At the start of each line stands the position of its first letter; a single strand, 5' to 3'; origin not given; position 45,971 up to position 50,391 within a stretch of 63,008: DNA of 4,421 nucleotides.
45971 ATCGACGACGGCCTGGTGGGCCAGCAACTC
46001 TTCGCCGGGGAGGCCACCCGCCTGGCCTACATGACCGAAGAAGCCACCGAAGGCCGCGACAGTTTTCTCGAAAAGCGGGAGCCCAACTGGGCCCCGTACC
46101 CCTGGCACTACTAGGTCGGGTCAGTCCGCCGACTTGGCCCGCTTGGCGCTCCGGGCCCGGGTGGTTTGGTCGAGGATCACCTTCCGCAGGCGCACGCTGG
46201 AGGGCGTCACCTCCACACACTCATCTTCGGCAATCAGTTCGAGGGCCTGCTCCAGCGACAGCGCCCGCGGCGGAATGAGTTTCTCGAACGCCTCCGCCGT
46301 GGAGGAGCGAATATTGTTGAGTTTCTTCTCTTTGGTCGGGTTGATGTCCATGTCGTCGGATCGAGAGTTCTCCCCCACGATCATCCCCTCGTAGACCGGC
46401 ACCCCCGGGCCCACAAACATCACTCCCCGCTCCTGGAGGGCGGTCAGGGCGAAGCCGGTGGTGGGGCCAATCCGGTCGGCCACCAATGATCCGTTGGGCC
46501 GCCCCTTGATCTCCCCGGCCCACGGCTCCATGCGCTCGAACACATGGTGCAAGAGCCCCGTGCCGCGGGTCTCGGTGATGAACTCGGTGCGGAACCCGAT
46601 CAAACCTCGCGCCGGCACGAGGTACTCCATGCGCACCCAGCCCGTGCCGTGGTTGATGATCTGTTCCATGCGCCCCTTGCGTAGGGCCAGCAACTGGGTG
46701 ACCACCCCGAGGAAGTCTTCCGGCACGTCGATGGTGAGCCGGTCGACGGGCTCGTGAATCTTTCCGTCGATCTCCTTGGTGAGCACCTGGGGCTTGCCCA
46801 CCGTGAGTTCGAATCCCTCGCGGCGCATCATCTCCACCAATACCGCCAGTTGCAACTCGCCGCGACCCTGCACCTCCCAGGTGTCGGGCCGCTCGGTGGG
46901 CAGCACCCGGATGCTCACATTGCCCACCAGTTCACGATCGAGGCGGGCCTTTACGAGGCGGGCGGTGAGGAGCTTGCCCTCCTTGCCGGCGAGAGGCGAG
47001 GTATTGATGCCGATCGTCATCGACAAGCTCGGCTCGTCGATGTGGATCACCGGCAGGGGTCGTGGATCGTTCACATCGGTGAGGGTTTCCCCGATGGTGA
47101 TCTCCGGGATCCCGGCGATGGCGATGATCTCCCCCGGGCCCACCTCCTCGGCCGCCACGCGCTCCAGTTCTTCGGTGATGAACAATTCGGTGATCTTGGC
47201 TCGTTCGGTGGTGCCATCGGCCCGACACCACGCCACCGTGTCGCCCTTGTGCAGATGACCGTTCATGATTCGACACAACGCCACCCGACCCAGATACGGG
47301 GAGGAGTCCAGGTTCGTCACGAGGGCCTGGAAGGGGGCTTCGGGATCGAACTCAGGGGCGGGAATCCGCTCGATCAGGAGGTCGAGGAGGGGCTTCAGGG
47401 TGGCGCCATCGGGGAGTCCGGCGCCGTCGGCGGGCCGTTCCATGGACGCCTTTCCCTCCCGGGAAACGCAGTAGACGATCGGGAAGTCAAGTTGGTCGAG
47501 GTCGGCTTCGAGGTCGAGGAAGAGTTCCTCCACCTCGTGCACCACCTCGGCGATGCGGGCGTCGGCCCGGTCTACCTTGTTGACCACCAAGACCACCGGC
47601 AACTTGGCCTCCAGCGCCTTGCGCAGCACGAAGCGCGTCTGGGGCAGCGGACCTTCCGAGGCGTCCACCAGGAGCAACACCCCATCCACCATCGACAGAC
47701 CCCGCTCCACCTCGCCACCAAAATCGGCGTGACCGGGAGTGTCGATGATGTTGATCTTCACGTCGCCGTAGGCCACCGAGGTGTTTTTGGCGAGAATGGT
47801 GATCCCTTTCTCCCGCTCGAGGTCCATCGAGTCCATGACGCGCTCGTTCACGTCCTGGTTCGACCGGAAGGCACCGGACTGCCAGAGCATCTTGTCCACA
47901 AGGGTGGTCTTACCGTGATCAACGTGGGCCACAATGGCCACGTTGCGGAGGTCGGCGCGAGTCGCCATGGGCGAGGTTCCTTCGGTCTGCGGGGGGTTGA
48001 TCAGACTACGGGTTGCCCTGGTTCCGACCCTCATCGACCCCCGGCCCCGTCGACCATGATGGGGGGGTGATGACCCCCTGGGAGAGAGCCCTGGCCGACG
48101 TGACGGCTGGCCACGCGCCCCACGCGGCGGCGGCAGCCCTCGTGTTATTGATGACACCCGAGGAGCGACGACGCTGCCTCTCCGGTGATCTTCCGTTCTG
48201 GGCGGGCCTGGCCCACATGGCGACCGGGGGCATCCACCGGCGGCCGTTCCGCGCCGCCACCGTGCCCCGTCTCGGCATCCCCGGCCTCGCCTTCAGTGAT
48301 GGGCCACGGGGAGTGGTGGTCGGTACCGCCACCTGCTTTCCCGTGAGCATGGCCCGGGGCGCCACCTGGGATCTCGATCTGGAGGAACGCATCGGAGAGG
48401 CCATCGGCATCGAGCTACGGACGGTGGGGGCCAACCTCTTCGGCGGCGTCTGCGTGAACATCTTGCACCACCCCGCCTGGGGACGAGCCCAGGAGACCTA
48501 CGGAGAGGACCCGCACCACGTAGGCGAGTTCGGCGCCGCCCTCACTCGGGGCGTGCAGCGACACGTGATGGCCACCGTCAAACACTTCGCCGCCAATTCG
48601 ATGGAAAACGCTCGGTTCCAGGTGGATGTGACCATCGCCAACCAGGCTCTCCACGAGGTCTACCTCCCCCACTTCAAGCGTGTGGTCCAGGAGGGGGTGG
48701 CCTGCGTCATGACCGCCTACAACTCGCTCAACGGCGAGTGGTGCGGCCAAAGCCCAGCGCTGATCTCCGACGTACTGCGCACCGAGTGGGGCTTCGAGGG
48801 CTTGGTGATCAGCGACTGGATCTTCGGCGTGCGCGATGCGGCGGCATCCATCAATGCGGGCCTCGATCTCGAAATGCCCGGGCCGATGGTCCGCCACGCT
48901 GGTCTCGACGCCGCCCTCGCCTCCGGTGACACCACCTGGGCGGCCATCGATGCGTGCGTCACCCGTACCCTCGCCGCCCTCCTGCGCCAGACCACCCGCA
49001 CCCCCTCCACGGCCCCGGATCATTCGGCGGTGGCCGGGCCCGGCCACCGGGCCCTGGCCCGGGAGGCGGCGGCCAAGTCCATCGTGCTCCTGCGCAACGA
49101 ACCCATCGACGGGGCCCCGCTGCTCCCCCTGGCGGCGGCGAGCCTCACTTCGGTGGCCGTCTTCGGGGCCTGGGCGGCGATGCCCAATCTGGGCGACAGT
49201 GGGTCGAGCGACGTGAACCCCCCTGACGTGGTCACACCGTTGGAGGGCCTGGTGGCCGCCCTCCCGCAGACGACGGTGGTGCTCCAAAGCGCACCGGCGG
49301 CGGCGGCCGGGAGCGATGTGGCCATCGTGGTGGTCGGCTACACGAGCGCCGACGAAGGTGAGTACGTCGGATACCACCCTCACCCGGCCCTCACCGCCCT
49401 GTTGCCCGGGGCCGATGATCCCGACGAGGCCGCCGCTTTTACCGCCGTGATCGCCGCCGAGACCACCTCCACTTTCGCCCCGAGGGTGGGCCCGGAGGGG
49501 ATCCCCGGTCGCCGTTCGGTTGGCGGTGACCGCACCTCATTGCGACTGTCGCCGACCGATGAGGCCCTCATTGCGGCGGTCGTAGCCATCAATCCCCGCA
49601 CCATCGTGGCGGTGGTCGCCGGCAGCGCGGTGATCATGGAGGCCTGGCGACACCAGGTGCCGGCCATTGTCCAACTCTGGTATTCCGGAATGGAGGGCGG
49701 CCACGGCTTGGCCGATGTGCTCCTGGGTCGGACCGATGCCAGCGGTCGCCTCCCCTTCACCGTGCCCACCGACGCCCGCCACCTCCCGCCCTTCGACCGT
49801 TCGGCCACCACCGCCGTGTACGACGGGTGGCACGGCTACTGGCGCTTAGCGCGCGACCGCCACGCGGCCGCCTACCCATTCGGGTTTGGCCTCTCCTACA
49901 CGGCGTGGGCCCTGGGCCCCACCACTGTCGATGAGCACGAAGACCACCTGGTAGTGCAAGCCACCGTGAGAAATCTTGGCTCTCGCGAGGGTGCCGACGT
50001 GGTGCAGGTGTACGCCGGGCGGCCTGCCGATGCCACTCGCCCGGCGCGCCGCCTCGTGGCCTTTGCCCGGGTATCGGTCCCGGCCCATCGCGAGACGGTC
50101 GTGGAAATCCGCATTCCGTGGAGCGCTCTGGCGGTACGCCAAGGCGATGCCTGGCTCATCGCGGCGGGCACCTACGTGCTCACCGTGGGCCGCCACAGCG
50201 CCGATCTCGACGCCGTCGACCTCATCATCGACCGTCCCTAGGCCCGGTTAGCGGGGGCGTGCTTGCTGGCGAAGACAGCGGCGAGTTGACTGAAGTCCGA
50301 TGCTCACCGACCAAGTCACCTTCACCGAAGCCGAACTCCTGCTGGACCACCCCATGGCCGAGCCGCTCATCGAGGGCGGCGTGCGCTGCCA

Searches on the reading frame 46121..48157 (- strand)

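Call 41: search_protein_families(library=pfam, proteins=[window:46121-48157:-], max_evalue=0.1)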
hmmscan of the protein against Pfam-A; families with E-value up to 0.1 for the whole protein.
window:46121-48157:- (678 aa): 8 families
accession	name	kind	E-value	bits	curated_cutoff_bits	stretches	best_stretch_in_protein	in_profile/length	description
PF00009.33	GTP_EFTU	-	8e-56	189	26.5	1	70-266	3-187/188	Elongation factor Tu GTP binding domain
PF21018.2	BipA_C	-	4.5e-42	142.7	23.8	1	555-663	1-109/110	TypA/BipA C-terminal domain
PF00679.30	EFG_C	-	8.4e-22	77.5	27.9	1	467-551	2-86/89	Elongation factor G C-terminus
PF03144.31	GTP_EFTU_D2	-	8.4e-13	49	30.3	1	290-360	1-73/73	Elongation factor Tu domain 2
PF22042.2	EF-G_D2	-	1.6e-10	41.4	27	1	275-361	1-83/84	Elongation factor G domain 2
PF01926.29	MMR_HSR1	-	4.5e-06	27.2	21.9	1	73-194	2-113/113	50S ribosome-binding GTPase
PF02421.24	FeoB_N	-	0.0021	18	27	1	118-206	32-126/156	Ferrous iron transport protein B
PF00735.24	Septin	-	0.0078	16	26.2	1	72-146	6-75/280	Septin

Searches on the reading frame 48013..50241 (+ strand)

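Call 41: search_protein_families(library=pfam, proteins=[window:48013-50241:+], max_evalue=0.1)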
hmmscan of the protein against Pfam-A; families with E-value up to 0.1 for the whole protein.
window:48013-50241:+ (742 aa): 3 families
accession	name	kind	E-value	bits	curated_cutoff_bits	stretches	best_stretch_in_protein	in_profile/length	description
PF01915.27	Glyco_hydro_3_C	-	1.3e-44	153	31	1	357-629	1-200/200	Glycosyl hydrolase family 3 C-terminal domain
PF00933.27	Glyco_hydro_3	-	9.1e-42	144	27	1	86-320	60-314/316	Glycosyl hydrolase family 3 N terminal domain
PF14310.12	Fn3-like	-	7.2e-14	52.1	25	1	662-729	1-71/71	Fibronectin type III-like domain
